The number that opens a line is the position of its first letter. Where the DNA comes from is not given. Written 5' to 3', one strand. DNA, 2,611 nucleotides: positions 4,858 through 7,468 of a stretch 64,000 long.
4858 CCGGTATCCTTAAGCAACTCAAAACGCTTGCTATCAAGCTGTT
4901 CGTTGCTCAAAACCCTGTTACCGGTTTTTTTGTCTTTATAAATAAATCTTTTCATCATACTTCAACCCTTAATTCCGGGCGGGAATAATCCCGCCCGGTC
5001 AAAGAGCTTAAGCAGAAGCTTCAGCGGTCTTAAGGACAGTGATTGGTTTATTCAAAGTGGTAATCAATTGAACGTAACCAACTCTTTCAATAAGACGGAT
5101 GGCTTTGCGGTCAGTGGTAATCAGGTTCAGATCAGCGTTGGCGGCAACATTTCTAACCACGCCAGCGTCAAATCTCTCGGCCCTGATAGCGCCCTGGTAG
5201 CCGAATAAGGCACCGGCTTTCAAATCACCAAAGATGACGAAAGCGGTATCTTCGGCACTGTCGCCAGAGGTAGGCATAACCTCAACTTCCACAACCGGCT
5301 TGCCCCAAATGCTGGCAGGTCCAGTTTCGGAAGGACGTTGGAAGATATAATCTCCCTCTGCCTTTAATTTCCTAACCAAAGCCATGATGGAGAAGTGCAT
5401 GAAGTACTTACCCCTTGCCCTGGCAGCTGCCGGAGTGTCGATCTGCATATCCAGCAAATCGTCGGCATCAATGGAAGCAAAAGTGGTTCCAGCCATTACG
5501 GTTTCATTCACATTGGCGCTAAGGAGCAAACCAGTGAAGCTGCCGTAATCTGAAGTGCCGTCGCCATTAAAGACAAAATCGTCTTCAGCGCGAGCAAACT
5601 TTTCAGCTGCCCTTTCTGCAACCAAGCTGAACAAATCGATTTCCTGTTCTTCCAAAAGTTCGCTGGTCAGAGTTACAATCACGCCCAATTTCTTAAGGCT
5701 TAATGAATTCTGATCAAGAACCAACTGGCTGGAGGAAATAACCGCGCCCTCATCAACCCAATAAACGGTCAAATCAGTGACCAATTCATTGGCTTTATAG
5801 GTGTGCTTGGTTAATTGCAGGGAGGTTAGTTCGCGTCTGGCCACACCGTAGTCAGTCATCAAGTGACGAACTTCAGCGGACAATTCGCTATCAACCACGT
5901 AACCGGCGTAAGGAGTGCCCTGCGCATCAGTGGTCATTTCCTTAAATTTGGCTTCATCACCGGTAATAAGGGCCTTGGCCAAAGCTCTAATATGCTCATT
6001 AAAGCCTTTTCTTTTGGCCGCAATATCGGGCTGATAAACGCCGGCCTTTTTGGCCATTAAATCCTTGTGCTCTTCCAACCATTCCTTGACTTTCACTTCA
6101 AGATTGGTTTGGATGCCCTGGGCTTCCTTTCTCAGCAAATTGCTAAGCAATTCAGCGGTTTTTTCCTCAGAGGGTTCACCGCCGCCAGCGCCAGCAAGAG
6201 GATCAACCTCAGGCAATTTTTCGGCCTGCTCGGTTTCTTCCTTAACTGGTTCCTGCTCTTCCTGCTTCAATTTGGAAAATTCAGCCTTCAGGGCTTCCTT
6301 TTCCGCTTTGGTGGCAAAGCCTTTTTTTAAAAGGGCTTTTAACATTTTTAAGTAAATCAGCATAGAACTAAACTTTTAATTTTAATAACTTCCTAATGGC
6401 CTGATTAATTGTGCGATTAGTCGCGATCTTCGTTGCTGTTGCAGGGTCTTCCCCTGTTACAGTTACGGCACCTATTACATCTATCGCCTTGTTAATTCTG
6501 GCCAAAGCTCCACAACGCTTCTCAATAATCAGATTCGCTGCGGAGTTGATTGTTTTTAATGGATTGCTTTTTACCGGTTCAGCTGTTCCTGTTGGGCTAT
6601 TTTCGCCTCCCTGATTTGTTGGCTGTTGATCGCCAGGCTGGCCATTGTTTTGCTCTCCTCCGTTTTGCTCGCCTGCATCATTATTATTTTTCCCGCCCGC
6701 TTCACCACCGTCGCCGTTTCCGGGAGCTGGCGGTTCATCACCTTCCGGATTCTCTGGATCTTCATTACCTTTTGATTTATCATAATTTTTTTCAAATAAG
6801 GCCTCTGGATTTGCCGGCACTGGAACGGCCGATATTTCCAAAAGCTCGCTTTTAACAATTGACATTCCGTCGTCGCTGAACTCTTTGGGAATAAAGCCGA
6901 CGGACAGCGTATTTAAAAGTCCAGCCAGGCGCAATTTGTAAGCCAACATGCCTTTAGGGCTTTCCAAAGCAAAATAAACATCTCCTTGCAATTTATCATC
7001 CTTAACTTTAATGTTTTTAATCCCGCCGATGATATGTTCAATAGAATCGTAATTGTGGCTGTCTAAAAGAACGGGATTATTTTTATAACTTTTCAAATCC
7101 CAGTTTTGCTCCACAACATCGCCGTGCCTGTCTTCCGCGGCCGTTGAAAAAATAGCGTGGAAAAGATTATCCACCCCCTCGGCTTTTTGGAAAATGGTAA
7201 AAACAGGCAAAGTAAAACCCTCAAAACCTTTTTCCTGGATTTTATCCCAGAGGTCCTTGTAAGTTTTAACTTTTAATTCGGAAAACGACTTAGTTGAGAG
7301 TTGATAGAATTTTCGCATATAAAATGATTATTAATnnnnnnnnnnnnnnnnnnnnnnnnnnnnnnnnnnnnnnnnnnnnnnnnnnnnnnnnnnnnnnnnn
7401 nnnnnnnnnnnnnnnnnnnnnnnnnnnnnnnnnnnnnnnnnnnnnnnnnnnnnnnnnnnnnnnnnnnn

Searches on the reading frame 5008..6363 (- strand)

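Call 10: search_protein_families(library=phrogs, proteins=[window:5008-6363:-], max_evalue=0.001)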
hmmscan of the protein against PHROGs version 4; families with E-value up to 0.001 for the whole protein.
window:5008-6363:- (451 aa): 3 families
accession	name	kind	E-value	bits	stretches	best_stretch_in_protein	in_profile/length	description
phrog_10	-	head and packaging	7.7e-42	145.2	1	10-430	281-622/752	major head protein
phrog_617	-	head and packaging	3.7e-18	66.7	1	99-384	310-571/626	major head protein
phrog_15928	-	head and packaging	2.8e-12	48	1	236-385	1-135/185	major head protein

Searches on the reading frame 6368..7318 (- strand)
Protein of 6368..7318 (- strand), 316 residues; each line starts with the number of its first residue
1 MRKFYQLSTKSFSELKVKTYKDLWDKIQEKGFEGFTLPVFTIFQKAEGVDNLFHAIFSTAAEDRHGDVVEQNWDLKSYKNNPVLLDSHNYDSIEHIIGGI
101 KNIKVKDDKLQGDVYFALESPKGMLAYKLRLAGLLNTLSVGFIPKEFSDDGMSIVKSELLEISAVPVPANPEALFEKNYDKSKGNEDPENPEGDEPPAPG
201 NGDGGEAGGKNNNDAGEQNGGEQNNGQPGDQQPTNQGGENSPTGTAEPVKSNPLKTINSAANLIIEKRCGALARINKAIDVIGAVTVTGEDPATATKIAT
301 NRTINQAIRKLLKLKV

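Call 10: search_protein_families(library=phrogs, proteins=[window:6368-7318:-], max_evalue=0.001)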
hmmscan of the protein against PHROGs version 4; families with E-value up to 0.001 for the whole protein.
window:6368-7318:- (316 aa): 8 families
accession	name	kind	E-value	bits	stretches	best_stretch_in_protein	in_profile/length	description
phrog_617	-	head and packaging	9.5e-22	78.6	1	55-220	30-199/626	major head protein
phrog_80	-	head and packaging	2.5e-19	70.9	1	53-175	238-375/607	head maturation protease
phrog_11321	-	unknown function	3.2e-17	64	1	73-177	24-138/327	-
phrog_4523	-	head and packaging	2.4e-09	37.5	1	76-239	66-203/644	major head and protease protein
phrog_2263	-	head and packaging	6e-07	29.7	1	81-187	74-185/551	major head protein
phrog_3270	-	head and packaging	5.6e-06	26.2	1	62-189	17-140/603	head maturation protease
phrog_3244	-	head and packaging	0.0002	22.1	0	66-173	55-175/326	head maturation protease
phrog_7015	-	head and packaging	0.00027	21.5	1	64-188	29-149/240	head maturation protease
